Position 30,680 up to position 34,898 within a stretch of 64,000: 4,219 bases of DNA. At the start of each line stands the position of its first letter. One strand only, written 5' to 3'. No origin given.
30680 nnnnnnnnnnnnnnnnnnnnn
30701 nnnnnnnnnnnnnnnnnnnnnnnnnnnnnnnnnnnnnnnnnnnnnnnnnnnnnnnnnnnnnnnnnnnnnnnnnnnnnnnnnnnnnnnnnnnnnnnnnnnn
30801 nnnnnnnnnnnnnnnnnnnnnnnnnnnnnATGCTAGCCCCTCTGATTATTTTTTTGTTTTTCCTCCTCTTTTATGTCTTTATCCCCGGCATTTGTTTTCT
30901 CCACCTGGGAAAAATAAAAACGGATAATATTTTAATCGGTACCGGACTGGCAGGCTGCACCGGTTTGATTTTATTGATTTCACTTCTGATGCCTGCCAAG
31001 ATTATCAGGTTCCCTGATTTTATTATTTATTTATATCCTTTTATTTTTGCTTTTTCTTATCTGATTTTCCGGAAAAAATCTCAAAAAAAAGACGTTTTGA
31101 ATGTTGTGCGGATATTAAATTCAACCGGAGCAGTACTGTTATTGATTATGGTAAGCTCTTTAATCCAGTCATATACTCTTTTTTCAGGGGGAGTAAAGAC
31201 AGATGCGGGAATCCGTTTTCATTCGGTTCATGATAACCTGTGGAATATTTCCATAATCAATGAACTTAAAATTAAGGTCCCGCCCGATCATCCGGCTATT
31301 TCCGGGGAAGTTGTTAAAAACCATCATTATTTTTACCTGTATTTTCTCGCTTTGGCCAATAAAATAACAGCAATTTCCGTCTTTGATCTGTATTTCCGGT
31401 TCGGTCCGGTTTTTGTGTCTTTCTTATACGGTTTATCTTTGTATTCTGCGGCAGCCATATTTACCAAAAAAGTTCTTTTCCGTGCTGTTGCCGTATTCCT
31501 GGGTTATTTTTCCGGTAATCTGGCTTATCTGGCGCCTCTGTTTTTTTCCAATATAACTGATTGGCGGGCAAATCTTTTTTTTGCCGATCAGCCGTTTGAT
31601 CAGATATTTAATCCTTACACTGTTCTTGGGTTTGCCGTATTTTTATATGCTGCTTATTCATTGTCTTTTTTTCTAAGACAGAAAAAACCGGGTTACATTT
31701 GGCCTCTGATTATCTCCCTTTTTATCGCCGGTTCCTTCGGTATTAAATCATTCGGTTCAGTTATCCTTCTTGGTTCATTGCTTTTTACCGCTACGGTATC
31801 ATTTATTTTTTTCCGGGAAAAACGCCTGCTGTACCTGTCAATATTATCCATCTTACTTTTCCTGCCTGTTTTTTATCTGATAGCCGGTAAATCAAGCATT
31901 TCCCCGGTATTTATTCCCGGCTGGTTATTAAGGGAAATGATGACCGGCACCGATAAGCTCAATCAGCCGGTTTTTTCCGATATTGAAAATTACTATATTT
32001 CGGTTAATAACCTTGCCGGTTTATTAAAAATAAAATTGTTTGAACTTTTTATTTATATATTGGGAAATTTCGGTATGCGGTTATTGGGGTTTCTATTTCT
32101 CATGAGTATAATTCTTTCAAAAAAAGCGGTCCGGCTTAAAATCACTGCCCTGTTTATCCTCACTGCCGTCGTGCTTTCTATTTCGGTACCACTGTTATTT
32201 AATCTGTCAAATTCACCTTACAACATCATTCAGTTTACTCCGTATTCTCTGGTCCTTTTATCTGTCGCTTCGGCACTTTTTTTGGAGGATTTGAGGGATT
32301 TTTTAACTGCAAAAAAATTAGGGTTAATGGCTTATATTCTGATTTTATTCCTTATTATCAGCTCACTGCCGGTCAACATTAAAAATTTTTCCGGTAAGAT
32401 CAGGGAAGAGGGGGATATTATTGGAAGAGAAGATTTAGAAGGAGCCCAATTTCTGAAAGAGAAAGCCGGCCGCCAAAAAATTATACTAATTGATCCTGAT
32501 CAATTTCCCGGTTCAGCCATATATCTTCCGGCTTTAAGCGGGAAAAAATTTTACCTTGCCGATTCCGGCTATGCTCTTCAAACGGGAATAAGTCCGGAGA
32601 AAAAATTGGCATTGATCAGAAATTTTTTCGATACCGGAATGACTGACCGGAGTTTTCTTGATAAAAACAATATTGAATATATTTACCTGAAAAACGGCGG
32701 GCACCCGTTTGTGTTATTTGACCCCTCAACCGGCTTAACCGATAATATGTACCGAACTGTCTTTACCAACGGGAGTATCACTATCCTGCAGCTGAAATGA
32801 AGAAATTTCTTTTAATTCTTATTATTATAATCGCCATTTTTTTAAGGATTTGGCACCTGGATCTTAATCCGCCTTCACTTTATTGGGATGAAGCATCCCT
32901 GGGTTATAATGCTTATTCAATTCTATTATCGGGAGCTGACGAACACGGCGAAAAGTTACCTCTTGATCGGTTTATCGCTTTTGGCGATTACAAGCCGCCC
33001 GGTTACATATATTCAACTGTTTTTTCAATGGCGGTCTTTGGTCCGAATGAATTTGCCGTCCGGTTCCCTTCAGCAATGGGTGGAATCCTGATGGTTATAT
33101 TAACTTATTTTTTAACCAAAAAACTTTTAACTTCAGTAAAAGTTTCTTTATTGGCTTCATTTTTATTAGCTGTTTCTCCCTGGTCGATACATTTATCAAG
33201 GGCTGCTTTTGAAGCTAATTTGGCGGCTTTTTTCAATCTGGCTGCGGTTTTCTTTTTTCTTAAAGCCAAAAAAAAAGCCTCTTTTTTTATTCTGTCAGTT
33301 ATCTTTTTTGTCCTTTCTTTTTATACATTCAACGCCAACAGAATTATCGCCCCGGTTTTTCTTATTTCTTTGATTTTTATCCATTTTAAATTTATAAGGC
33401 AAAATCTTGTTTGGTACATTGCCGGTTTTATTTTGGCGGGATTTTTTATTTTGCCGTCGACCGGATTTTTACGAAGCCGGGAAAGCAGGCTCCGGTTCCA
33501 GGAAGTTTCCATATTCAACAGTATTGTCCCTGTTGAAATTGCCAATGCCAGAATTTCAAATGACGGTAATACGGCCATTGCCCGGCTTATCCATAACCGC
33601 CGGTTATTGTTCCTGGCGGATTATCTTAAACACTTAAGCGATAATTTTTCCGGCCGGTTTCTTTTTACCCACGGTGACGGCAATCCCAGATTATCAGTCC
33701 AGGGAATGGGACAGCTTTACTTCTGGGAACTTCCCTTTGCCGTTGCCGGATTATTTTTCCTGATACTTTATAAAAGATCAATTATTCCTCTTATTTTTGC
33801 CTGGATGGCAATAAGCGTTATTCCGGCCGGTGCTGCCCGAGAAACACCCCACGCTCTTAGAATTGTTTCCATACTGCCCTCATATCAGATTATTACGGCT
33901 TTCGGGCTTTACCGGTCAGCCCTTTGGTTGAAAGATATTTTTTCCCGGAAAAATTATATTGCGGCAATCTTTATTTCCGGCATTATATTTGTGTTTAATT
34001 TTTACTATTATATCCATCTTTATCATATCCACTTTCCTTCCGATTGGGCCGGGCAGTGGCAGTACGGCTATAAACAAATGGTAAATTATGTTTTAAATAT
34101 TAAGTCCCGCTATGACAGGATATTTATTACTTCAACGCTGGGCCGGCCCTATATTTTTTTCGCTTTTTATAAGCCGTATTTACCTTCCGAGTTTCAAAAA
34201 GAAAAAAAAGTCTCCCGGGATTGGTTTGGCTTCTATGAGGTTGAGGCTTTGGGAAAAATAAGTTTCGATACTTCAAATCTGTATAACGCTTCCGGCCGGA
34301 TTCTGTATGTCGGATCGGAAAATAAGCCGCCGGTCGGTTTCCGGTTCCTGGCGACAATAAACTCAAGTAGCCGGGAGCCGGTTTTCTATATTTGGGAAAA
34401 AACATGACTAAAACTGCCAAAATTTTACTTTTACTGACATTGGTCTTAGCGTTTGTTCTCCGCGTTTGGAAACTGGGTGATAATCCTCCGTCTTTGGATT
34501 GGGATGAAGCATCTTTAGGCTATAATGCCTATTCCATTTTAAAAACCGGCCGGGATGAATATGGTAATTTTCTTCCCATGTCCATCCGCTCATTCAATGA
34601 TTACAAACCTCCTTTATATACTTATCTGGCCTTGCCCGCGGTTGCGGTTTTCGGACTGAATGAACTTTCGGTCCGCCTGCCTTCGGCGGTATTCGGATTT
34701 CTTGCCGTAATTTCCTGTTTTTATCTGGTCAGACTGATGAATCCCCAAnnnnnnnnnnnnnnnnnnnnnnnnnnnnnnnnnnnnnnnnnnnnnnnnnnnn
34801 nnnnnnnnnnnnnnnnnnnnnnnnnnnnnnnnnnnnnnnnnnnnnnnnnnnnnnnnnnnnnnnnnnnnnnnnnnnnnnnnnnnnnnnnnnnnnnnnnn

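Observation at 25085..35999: Tandem array of five diverged PMT_2/ArnT-like GT-C paralogs sharing an N-terminal DE-loop signature, with a sixth at the window start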

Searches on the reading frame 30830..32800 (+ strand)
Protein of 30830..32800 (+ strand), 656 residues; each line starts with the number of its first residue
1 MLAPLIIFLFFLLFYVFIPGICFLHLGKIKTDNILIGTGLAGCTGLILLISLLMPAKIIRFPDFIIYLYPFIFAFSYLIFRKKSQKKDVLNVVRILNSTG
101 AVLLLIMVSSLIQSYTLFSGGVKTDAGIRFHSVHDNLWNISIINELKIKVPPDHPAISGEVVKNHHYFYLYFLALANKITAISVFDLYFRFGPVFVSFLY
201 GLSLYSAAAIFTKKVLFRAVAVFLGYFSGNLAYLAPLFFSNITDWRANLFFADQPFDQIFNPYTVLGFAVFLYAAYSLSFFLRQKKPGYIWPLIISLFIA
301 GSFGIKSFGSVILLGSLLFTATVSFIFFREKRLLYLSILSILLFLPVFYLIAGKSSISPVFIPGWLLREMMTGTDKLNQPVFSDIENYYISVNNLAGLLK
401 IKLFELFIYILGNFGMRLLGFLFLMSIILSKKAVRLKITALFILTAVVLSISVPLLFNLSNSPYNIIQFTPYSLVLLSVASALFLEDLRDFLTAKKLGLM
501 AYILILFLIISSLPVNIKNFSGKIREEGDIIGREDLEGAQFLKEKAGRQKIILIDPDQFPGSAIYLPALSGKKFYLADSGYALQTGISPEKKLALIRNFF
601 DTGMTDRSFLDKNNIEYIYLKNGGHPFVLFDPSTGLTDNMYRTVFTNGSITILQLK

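Call 4: search_protein_families(library=pfam, proteins=[window:30830-32800:+], max_evalue=0.01)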
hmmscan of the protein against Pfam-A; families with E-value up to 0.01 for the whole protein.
window:30830-32800:+ (656 aa): 0 families

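Call 9: search_protein_families(library=ncbifam, proteins=[window:30830-32800:+], max_evalue=0.01)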
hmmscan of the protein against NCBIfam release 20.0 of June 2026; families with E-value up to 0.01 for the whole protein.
window:30830-32800:+ (656 aa): 0 families

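Call 37: find_homologous_proteins(query=window:30830-32800:+, max_evalue=0.00001)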
Query window:30830-32800:+ (656 aa): 50 proteins with E <= 0.00001 among 8000 candidates.
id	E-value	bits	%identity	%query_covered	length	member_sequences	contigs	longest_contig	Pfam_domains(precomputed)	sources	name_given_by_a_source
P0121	0.0e+0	1407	100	100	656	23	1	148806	-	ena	-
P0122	2.2e-179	616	49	98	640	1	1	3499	-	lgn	-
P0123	3.2e-179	616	49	98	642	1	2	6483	-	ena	-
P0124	8.2e-174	598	49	96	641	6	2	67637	-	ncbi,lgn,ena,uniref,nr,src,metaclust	ncbi:hypothetical protein A3D78_06885 [Candidatus Gottesmanbacteria bacterium RIFCSPHIGHO2_02_FULL_3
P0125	1.1e-173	597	48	96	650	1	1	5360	-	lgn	-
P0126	3.1e-167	576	51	86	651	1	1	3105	-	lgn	-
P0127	3.5e-166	573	49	90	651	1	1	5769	-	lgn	-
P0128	1.2e-151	525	42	97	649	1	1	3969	-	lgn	-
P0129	5.7e-146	506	41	97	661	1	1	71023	-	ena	-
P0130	3.3e-145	503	43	94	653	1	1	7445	-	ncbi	-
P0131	9.2e-144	499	42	100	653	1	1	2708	-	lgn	-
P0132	4.3e-143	496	39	95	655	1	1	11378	-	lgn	-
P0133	1.4e-142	495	41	100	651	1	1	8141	-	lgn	-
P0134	2.3e-142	494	42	100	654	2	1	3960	-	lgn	-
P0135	5.5e-142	493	43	90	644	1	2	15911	-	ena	-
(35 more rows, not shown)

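Call 55: predict_structure(alignment_id=A4)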
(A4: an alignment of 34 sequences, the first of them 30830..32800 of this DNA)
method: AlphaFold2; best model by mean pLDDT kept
length: 656 residues; sequences in the alignment: 34
mean_pLDDT: 88.6   pTM: 0.92
mean pLDDT of the five models: 88.6, 86.9, 86.9, 85.2, 84.6
residues with pLDDT >= 90: 410; 70-90: 201; 50-70: 32; < 50: 13
segments of 3 or more residues with pLDDT < 50: 626-637
pLDDT, mean of each block of 10 residues (from residue 1): 96 95 87 92 97 90 83 74 55 74 95 89 90 86 94 94 91 97 95 97 98 96 89 80 73 72 95 98 89 97 94 98 96 97 95 75 88 83 90 94 91 89 96 94 98 89 81 95 96 95 90 83 76 93 89 89 92 93 87 93 89 93 59 53 90 90
secondary structure, 60 per line:
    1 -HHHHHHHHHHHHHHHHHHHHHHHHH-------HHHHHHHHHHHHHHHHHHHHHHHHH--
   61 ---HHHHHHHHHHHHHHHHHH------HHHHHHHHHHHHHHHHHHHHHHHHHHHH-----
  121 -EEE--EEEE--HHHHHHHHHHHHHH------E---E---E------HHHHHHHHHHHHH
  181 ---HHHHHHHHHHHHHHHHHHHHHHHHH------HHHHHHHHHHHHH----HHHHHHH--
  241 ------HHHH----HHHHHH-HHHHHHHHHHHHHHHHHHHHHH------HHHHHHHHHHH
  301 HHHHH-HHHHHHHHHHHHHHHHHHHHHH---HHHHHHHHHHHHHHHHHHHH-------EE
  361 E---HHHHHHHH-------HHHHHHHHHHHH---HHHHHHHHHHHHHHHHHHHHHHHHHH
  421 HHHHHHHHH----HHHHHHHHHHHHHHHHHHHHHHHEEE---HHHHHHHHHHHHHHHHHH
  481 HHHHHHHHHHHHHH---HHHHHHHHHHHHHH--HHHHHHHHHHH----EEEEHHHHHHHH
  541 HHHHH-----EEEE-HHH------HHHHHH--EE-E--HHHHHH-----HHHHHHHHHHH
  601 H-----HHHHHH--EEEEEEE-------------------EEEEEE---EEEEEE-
elements in order: H2-26 H34-58 H64-81 H88-115 E122-124 E127-130 H133-146 H168-180 H184-208 H215-227 H232-238 H247-250 H255-260 H262-283 H290-305 H307-328 H332-351 E359-361 H365-372 H380-391 H395-429 H434-456 E457-459 H463-494 H498-511 H514-524 E529-532 H533-545 E551-554 H565-570 H579-584 H590-601 H607-612 E615-621 E641-646 E650-655

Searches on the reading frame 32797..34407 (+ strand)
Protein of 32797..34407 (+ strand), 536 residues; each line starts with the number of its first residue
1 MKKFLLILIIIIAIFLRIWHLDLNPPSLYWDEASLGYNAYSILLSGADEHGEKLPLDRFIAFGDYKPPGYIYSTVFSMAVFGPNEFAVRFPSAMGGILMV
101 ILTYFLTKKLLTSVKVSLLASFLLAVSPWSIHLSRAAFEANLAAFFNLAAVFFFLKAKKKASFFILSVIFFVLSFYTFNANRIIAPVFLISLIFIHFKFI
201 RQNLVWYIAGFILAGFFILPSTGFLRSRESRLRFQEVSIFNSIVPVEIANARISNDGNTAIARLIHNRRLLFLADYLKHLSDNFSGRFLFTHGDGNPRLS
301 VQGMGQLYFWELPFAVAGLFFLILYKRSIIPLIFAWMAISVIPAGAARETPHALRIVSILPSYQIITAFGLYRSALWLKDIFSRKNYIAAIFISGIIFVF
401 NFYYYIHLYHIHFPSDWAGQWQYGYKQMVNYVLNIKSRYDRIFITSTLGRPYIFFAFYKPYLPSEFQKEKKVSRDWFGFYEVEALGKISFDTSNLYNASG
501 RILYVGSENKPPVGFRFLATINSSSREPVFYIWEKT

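Call 4: search_protein_families(library=pfam, proteins=[window:32797-34407:+], max_evalue=0.01)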
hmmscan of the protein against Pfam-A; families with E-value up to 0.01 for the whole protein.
window:32797-34407:+ (536 aa): 2 families
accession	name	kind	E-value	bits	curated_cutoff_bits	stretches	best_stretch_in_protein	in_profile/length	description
PF02366.24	PMT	-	9.5e-13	48.7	22.7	1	9-224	3-233/245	Dolichyl-phosphate-mannose-protein mannosyltransferase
PF13231.12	PMT_2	-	3.2e-10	40.9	26.1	1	66-216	2-154/160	Dolichyl-phosphate-mannose-protein mannosyltransferase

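Call 9: search_protein_families(library=ncbifam, proteins=[window:32797-34407:+], max_evalue=0.01)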
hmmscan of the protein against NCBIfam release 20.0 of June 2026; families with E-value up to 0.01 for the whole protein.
window:32797-34407:+ (536 aa): 2 families
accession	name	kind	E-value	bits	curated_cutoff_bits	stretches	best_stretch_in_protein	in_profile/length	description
TIGR03663.1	TIGR03663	subfamily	3.5e-12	46.1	126.25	1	5-196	3-180/435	flippase activity-associated protein Agl23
NF009784.2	PRK13279.1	equivalog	0.0025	16.5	567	1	75-220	70-221/539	lipid IV(A) 4-amino-4-deoxy-L-arabinosyltransferase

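Call 11: search_solved_structures(query=window:32797-34407:+, max_evalue=10, show_alignments=5)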
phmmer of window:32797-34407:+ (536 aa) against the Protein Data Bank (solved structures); distinct sequences matched with E-value up to 10: 0.

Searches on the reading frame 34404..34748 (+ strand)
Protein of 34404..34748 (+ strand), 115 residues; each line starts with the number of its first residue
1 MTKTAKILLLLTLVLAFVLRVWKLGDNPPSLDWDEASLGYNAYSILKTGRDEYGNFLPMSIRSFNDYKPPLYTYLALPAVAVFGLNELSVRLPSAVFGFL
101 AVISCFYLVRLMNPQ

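Call 33: search_solved_structures(query=A3, max_evalue=10, show_alignments=5)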
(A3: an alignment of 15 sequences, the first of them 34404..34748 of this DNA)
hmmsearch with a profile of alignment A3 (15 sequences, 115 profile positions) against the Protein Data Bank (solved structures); distinct sequences matched with E-value up to 10: 2.
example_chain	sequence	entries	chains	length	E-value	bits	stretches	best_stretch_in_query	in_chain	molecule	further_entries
5ezm_A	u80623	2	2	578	0.15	15.4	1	61-101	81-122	4-amino-4-deoxy-L-arabinose transferase or related glycosyltransferases of PMT family | 4-amino-4-deoxy-L-arabinose (L-Ara4N) transferase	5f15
9i5k_A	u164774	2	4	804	2.3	11.5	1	4-45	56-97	Dolichyl-phosphate-mannose--protein mannosyltransferase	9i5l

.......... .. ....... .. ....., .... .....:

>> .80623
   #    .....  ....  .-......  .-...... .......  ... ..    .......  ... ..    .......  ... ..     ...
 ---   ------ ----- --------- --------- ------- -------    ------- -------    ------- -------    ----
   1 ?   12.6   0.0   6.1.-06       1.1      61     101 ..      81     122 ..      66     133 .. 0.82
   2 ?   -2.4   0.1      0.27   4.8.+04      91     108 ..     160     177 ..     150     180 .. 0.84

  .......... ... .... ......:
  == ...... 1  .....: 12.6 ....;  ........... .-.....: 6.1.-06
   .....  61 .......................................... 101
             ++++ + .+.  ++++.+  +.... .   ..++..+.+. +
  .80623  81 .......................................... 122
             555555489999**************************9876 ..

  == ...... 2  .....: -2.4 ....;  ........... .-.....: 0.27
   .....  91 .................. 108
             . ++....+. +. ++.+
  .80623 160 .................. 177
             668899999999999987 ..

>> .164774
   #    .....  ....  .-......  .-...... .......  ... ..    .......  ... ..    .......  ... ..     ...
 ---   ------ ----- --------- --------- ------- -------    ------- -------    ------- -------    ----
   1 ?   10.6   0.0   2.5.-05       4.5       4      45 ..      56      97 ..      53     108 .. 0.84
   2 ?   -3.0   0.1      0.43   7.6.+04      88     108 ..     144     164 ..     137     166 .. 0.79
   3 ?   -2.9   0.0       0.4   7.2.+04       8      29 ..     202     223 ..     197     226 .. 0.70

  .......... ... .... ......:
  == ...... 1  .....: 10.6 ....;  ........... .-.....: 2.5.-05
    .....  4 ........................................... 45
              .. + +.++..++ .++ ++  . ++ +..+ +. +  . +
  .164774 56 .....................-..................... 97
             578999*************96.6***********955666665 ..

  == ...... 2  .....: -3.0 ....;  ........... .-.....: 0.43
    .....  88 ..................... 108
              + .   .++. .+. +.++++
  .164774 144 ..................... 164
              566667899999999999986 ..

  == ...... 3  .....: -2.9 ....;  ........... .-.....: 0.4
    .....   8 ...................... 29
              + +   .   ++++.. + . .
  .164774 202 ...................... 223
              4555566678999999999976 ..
